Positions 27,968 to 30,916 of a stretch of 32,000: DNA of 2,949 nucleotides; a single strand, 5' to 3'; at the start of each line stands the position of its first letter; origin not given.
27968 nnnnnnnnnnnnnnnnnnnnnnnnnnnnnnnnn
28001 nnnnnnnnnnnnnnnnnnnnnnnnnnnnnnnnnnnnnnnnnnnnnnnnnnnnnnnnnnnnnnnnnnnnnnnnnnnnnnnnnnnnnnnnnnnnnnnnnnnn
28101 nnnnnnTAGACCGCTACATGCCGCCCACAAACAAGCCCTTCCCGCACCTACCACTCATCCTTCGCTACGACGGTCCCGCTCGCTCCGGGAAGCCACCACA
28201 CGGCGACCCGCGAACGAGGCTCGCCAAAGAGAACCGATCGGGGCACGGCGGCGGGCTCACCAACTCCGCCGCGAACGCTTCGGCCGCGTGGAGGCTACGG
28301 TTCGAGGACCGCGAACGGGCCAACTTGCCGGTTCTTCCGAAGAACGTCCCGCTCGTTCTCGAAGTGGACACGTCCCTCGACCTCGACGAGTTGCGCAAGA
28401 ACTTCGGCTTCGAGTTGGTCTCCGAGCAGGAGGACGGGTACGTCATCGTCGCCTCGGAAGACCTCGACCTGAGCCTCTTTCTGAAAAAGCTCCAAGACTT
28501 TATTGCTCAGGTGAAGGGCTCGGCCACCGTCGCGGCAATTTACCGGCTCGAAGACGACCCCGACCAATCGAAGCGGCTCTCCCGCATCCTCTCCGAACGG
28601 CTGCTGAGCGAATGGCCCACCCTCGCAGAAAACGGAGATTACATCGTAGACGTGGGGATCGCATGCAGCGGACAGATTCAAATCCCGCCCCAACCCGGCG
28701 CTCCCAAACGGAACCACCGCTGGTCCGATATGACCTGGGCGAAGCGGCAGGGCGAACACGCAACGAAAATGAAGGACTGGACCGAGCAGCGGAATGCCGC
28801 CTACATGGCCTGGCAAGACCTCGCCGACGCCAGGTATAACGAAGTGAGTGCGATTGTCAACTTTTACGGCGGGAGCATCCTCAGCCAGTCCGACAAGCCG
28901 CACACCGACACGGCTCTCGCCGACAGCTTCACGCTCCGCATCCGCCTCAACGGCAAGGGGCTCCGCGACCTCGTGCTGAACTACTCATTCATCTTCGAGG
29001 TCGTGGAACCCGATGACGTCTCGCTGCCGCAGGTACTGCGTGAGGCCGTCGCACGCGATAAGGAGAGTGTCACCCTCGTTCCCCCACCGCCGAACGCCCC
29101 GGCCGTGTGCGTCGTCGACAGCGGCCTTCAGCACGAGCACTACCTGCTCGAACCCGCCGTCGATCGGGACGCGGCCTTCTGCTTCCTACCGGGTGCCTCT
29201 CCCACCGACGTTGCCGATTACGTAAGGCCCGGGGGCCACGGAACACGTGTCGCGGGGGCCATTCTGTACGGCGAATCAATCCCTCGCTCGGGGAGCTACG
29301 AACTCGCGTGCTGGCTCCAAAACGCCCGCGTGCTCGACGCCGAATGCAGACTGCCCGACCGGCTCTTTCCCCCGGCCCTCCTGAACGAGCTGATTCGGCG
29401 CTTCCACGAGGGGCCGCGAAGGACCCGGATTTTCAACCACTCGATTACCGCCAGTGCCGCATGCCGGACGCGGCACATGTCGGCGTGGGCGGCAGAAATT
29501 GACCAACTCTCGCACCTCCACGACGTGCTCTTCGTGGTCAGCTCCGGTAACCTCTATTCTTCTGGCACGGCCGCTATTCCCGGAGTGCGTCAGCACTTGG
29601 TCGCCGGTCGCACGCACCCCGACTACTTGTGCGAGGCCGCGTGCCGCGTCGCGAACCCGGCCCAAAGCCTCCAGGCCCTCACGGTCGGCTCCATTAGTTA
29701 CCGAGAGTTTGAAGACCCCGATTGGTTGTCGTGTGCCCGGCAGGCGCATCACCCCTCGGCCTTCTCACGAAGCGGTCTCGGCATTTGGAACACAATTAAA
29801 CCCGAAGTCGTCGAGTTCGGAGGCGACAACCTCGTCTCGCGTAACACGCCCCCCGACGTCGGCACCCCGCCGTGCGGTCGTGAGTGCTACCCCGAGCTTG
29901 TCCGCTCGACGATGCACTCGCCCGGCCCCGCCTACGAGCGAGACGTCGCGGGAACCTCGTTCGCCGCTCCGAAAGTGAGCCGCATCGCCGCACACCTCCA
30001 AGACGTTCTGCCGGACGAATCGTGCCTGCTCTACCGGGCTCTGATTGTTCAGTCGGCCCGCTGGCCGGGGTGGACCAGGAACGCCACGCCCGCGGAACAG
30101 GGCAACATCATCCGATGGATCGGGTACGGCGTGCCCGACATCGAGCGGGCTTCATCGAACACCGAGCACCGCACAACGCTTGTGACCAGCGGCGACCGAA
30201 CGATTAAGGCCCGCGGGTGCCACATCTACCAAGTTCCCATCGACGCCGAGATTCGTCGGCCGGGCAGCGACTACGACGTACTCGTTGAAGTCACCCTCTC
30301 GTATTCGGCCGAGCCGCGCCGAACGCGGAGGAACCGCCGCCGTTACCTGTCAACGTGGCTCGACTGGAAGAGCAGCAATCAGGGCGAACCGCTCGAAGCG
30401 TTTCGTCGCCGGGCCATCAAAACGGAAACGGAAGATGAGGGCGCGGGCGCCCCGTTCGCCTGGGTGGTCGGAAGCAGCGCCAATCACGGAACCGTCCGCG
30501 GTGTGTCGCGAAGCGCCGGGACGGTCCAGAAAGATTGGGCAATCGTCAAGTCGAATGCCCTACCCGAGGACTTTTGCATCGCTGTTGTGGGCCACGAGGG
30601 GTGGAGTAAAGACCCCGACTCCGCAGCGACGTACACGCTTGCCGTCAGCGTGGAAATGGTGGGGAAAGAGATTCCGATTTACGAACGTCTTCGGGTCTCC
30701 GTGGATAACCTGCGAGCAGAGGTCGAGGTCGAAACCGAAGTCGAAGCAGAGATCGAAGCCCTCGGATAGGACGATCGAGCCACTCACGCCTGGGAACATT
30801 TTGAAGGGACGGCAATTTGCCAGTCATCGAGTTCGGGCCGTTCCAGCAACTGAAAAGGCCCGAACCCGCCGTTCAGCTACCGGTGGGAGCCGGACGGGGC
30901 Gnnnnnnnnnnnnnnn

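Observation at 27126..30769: Tightly coupled AAA+ ATPase + giant S8 subtilase cassette in a tRNA-linked island (ietAS-like defence candidate)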

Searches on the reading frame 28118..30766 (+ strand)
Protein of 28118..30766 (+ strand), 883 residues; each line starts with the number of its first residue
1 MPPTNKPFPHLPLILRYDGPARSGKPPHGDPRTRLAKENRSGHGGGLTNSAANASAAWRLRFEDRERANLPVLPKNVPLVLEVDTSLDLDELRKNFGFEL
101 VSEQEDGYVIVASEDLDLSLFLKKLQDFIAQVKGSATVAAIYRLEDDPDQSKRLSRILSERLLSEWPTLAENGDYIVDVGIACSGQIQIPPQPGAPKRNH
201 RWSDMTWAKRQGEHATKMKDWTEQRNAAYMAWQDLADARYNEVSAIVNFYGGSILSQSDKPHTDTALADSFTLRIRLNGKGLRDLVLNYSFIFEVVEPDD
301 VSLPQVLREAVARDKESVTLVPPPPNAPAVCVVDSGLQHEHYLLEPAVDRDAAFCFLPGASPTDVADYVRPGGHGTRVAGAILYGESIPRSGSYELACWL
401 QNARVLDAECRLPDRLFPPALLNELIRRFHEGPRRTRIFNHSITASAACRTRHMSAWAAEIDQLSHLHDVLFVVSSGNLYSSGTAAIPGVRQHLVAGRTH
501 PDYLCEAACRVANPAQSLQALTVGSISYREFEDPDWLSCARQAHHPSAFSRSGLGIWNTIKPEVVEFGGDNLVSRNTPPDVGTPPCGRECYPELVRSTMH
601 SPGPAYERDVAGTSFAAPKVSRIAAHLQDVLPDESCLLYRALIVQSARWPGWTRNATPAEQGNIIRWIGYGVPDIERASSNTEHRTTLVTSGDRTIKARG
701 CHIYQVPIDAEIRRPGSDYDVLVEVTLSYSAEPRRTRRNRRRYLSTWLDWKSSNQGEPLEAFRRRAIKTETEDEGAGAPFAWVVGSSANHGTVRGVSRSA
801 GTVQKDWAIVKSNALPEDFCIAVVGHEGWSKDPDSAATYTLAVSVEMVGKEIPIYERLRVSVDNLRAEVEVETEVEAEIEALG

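Call 4: search_protein_families(library=padloc, proteins=[window:28118-30766:+], max_evalue=0.01)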
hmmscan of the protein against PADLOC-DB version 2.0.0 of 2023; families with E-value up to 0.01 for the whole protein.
window:28118-30766:+ (883 aa): 9 families
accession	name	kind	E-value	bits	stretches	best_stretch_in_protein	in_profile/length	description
PDLC02198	IetS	-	7.6e-59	197.4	1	314-846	238-762/795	-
PDLC04233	IetS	-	2.8e-41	139.5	1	317-863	292-845/855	-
PDLC02197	IetS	-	2.1e-40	136.7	1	286-729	216-610/749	-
PDLC02201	IetS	-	8e-34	115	2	507-730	402-602/781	-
PDLC02200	IetS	-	5.8e-32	108.7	1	327-749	269-645/780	-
PDLC02199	IetS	-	5.1e-28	95.7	1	316-692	302-644/826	-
PDLC02202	IetS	-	1.5e-22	77.7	2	325-570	295-500/780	-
PDLC04234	IetS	-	3e-09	33.6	1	433-631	408-625/656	-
PDLC03014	subtilase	-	3.1e-05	21.6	1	460-633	263-361/391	-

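Call 5: search_protein_families(library=pfam, proteins=[window:28118-30766:+], max_evalue=0.01)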
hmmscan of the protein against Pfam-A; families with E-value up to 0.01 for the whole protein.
window:28118-30766:+ (883 aa): 1 family
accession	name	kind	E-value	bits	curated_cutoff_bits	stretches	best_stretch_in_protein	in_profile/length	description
PF00082.27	Peptidase_S8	-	1.9e-28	100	21.8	1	328-662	4-279/288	Subtilase family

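Call 6: search_protein_families(library=ncbifam, proteins=[window:28118-30766:+], max_evalue=0.01)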
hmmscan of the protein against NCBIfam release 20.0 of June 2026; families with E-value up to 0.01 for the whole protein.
window:28118-30766:+ (883 aa): 2 families
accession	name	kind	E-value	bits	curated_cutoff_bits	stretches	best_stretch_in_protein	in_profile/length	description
NF042956.1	IteS_antiphage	equivalog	1.3e-33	116.2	900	1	298-673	226-553/747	S8 family anti-phage peptidase IteS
TIGR03921.1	T7SS_mycosin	equivalog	1.3e-05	24.6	278.75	0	608-652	224-268/353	type VII secretion-associated serine protease mycosin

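Call 15: find_homologous_proteins(query=window:28118-30766:+, max_evalue=0.00001)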
Query window:28118-30766:+ (883 aa): 1142 proteins with E <= 0.00001 among 8000 candidates; the best 120 are listed.
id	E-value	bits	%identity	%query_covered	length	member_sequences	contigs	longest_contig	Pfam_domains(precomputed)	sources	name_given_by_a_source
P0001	0.0e+0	2049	100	100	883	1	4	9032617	PF27160.1,PF00082.28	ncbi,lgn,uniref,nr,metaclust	ncbi:Subtilase family protein [Gemmata obscuriglobus]|uniref:Protease n=1 Tax=Gemmata obscuriglobus 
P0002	0.0e+0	1676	81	98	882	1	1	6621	PF27160.1,PF00082.28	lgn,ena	-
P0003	0.0e+0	1535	74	98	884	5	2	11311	PF27160.1,PF00082.28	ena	-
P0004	0.0e+0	1497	73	98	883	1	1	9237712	PF00082.28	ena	-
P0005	0.0e+0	1456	70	98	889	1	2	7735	PF27160.1,PF00082.28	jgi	jgi:Subtilase family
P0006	0.0e+0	1444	71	99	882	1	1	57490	PF27160.1,PF00082.28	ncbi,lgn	-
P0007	0.0e+0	1416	67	98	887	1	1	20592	PF27160.1,PF00082.28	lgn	-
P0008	0.0e+0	1407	68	98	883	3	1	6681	PF00082.28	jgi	jgi:Subtilase family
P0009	0.0e+0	1382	66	100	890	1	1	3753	PF00082.28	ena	-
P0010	0.0e+0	1362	66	100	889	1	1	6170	PF27160.1,PF00082.28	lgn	-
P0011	0.0e+0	1361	66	100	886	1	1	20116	PF27160.1,PF00082.28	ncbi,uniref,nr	ncbi:S8 family peptidase [Aquisphaera insulae]|uniref:S8 family peptidase n=1 Tax=Aquisphaera insula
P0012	0.0e+0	1353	66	100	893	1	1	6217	PF00082.28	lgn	-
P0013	0.0e+0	1315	60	100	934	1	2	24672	PF00082.28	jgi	jgi:Subtilase family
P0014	0.0e+0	1309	60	100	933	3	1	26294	PF00082.28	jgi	jgi:hypothetical protein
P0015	0.0e+0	1294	60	99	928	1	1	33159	PF00082.28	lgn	-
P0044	0.0e+0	1106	55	98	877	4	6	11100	PF27160.1,PF00082.28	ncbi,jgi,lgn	-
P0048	0.0e+0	1102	55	99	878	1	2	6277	PF27160.1,PF00082.28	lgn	-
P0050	0.0e+0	1101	55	100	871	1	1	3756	PF27160.1,PF00082.28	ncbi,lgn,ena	-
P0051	0.0e+0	1101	56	100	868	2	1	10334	PF27160.1,PF00082.28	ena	-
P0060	0.0e+0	1084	54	98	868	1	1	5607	PF27160.1,PF00082.28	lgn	-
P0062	0.0e+0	1083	55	99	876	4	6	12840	PF27160.1,PF00082.28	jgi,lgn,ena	-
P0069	0.0e+0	1077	55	99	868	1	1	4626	PF27160.1,PF00082.28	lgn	-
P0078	0.0e+0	1073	55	97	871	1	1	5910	PF27160.1,PF00082.28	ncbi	-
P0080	0.0e+0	1071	56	99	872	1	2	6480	PF27160.1,PF00082.28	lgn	-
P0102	0.0e+0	1060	55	98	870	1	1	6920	PF27160.1,PF00082.28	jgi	jgi:hypothetical protein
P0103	0.0e+0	1060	54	98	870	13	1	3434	PF27160.1,PF00082.28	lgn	-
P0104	0.0e+0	1059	54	98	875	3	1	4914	PF27160.1,PF00082.28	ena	-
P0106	0.0e+0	1059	55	98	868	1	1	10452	PF27160.1,PF00082.28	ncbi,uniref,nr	ncbi:S8 family peptidase [Tautonia sociabilis]|uniref:S8 family peptidase n=1 Tax=Tautonia sociabili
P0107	0.0e+0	1059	54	99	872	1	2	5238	PF27160.1,PF00082.28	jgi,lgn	jgi:hypothetical protein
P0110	0.0e+0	1057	55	100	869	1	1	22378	PF27160.1,PF00082.28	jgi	-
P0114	0.0e+0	1054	53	98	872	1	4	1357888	PF27160.1,PF00082.28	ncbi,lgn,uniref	ncbi:S8 family peptidase [Gimesia maris]|uniref:S8 family peptidase n=1 Tax=Gimesia maris TaxID=122 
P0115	0.0e+0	1054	54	99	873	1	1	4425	PF27160.1,PF00082.28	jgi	-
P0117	0.0e+0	1052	53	98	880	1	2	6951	PF27160.1,PF00082.28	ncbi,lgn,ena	-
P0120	0.0e+0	1052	54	98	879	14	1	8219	PF27160.1,PF00082.28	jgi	jgi:hypothetical protein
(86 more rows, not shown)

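Call 16: search_protein_families(library=pfam, proteins=[window:28118-30766:+, P0002, P0011, P0114, P0106], max_evalue=10)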
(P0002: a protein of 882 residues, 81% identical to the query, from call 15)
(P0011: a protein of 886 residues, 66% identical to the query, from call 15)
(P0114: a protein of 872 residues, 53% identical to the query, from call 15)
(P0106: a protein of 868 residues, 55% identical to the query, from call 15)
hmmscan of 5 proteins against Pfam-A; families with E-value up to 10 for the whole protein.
window:28118-30766:+ (883 aa): 1 family
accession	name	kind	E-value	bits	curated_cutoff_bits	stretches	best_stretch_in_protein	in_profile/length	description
PF00082.27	Peptidase_S8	-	1.9e-28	100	21.8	1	328-662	4-279/288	Subtilase family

P0002 (882 aa): 1 family
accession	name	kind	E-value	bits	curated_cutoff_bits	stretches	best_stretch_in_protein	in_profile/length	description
PF00082.27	Peptidase_S8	-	7.9e-30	104.6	21.8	1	328-658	3-274/288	Subtilase family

P0011 (886 aa): 1 family
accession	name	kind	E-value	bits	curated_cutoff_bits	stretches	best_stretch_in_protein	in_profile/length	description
PF00082.27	Peptidase_S8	-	1.4e-24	87.4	21.8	1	327-671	3-288/288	Subtilase family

P0114 (872 aa): 2 families
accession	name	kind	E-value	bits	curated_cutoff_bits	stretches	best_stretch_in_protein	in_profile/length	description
PF00082.27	Peptidase_S8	-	1.1e-29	104.1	21.8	1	318-661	3-288/288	Subtilase family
PF02073.20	Peptidase_M29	-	0.064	12.5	27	1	284-373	174-262/406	Thermophilic metalloprotease (M29)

P0106 (868 aa): 1 family
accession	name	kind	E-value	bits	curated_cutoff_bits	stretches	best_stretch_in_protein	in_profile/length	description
PF00082.27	Peptidase_S8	-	7.2e-27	94.9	21.8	1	318-660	4-288/288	Subtilase family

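Call 17: search_dna_similar(query=window:28118-30766:+, collection=plasmids, mode=protein, max_rows=40, rows=spread)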
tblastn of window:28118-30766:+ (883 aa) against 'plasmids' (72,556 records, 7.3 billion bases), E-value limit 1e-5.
Records with a match: 502; places in all: 505; records where one place covers at least 80% of the query: 10.
Best place of each record, by identity: 60-80% 1; <60% 501.
By first word of the organism name: Klebsiella 206; Rhizobium 53; Agrobacterium 52; Burkholderia 25; Bradyrhizobium 22; Enterobacter 13; Leptolyngbya 7; Enterococcus 7; Sphingobium 6; Rhodococcus 6; and 60 more.
By predicted mobility (MOB-suite, as given by PLSDB): conjugative 348; non-mobilizable 127; mobilizable 27.
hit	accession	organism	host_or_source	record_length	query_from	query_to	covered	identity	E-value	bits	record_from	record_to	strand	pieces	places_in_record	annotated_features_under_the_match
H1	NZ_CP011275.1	Planctomyces sp. SH-PL62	cell culture,sugar beet rhizosphere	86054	59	866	92%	66.5%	0e+0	994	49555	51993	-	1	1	S8 family peptidase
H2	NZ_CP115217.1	Pseudomonas aeruginosa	Homo sapiens,culture samples from human ...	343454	334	845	58%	28.8%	9e-27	125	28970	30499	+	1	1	S8 family peptidase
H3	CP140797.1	Rhizobium beringeri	Trifolium pratense,whole organism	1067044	373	859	55%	29.1%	9e-28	129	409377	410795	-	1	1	S8 family peptidase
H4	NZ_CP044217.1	Mesorhizobium terrae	soil,soil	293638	334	862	60%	26.4%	2e-14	86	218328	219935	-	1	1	S8 family peptidase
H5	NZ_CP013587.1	Rhizobium phaseoli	Phaseolus vulgaris,Whole ...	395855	334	855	59%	26.5%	5e-19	100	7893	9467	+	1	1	S8 family peptidase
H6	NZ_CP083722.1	Bradyrhizobium sp. 41S5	Glycine max cv. AC Glengarry,Cell ...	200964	373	859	55%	28.0%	3e-26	124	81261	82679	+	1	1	S8 family peptidase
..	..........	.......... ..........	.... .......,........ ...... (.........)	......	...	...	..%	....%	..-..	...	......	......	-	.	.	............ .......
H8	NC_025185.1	Klebsiella pneumoniae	Homo sapiens,urine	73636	334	865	60%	25.6%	2e-20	105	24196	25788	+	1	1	S8 family peptidase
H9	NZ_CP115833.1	Klebsiella pneumoniae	Homo sapiens,Culture,Caecal effluent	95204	334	865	60%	25.6%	2e-20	105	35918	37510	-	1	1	S8 family peptidase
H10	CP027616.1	Klebsiella pneumoniae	-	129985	334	865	60%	25.6%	2e-20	105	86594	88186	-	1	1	hypothetical protein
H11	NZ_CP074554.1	Klebsiella pneumoniae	Homo sapiens,BAL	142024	334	865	60%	25.6%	2e-20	105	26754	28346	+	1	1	S8 family peptidase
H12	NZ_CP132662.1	Klebsiella pneumoniae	Homo sapiens,wound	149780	334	865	60%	25.6%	2e-20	105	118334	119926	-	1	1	S8 family peptidase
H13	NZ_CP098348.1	Klebsiella pneumoniae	Homo sapiens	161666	334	865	60%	25.6%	2e-20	105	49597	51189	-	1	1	S8 family peptidase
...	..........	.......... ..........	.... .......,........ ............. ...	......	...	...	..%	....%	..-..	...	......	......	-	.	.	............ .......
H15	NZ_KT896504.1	Klebsiella pneumoniae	Shafdan Dan Region Wastewater Treatment ...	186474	334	865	60%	25.6%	2e-20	105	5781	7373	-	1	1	S8 family peptidase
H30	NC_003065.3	Agrobacterium fabrum str. C58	-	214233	334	733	45%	26.8%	4e-14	85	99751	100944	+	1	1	S8 family peptidase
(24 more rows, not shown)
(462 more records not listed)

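Call 18: get_annotated_region(hit=H30, flank=4000)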
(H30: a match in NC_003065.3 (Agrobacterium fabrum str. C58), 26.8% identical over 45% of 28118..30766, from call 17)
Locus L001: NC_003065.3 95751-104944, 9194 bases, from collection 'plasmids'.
description: Agrobacterium fabrum str. C58 plasmid Ti, complete sequence
organism: Agrobacterium fabrum str. C58 (NCBI taxid 176299)
taxonomy: Bacteria; Pseudomonadota; Alphaproteobacteria; Hyphomicrobiales; Rhizobiaceae; Agrobacterium; Agrobacterium fabrum; Agrobacterium fabrum str. C58
host: -; source: -; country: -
typing (MOB-suite, as given by PLSDB): conjugative; replicon rep_cluster_490; relaxase MOBQ; mating-pair formation MPF_T
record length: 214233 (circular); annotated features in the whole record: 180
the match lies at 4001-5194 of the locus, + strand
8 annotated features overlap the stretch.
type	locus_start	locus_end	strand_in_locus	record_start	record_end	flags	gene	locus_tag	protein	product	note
CDS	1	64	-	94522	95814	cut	-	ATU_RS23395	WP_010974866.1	NtaA/DmoA family FMN-dependent monooxygenase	GO:0008152 - metabolic process [Evidence IEA]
CDS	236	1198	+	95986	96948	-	-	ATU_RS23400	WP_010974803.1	LysR family transcriptional regulator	-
CDS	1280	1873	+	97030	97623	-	-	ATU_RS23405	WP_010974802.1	DUF6088 family protein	-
CDS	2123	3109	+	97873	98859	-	-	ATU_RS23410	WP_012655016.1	ATP-binding protein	-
CDS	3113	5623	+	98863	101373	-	-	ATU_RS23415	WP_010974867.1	S8 family peptidase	-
CDS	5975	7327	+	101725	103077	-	-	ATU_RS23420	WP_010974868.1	LLM class flavin-dependent oxidoreductase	-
CDS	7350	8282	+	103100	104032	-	-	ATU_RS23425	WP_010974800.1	aliphatic sulfonate ABC transporter substrate-binding protein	GO:0042918 - alkanesulfonate transport [Evidence IEA]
CDS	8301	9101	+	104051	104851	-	ssuC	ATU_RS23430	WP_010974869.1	aliphatic sulfonate ABC transporter permease SsuC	GO:0055085 - transmembrane transport [Evidence IEA]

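Call 19: get_annotated_region(hit=H1, flank=8000)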
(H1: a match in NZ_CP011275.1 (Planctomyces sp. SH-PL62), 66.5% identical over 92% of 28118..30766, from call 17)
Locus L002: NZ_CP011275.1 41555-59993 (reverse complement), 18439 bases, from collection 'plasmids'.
description: Planctomyces sp. SH-PL62 plasmid pPL62-2, complete sequence
organism: Planctomyces sp. SH-PL62 (NCBI taxid 1636152)
taxonomy: Bacteria; Planctomycetota; Planctomycetia; Planctomycetales; Planctomycetaceae; Planctomyces; Planctomyces sp. SH-PL62
host: -; source: cell culture,sugar beet rhizosphere; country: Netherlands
typing (MOB-suite, as given by PLSDB): non-mobilizable; replicon rep_cluster_1432
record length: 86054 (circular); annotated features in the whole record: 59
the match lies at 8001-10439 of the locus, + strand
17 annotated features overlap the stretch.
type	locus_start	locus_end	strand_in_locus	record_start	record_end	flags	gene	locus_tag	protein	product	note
CDS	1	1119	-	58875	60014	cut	-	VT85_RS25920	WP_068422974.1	tryptophan 7-halogenase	-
CDS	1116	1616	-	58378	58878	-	-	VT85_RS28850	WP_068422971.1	LodA/GoxA family CTQ-dependent oxidase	-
CDS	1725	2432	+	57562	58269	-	-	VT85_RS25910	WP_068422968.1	hypothetical protein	-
CDS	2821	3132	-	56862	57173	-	-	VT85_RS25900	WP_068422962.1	hypothetical protein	-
CDS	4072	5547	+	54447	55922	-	-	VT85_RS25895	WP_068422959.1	replication initiator protein A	-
CDS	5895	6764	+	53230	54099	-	-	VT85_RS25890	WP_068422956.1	ParA family protein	-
CDS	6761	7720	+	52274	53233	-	-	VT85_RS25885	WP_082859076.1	ParB/RepB/Spo0J family partition protein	GO:0007059 - chromosome segregation [Evidence IEA]; GO:0000910 - cytokinesis [Evidence IEA]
CDS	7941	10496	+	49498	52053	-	-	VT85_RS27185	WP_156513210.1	S8 family peptidase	-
CDS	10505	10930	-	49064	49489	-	-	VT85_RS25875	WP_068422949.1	hypothetical protein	-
CDS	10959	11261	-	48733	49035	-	-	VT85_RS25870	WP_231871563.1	Dna2/Cas4 domain-containing protein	-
CDS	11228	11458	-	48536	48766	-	-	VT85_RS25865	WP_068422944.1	hypothetical protein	-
CDS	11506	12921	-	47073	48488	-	-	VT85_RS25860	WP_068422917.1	IS701 family transposase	-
CDS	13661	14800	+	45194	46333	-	-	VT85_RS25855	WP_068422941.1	glycosyltransferase family 2 protein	-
CDS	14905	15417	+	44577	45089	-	-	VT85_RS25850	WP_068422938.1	DUF1573 domain-containing protein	-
CDS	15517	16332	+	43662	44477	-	-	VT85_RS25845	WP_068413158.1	IS5 family transposase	-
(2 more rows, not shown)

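Call 22: search_solved_structures(query=window:28118-30766:+, max_evalue=0.01)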
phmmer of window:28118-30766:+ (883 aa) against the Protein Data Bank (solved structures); distinct sequences matched with E-value up to 0.01: 0.
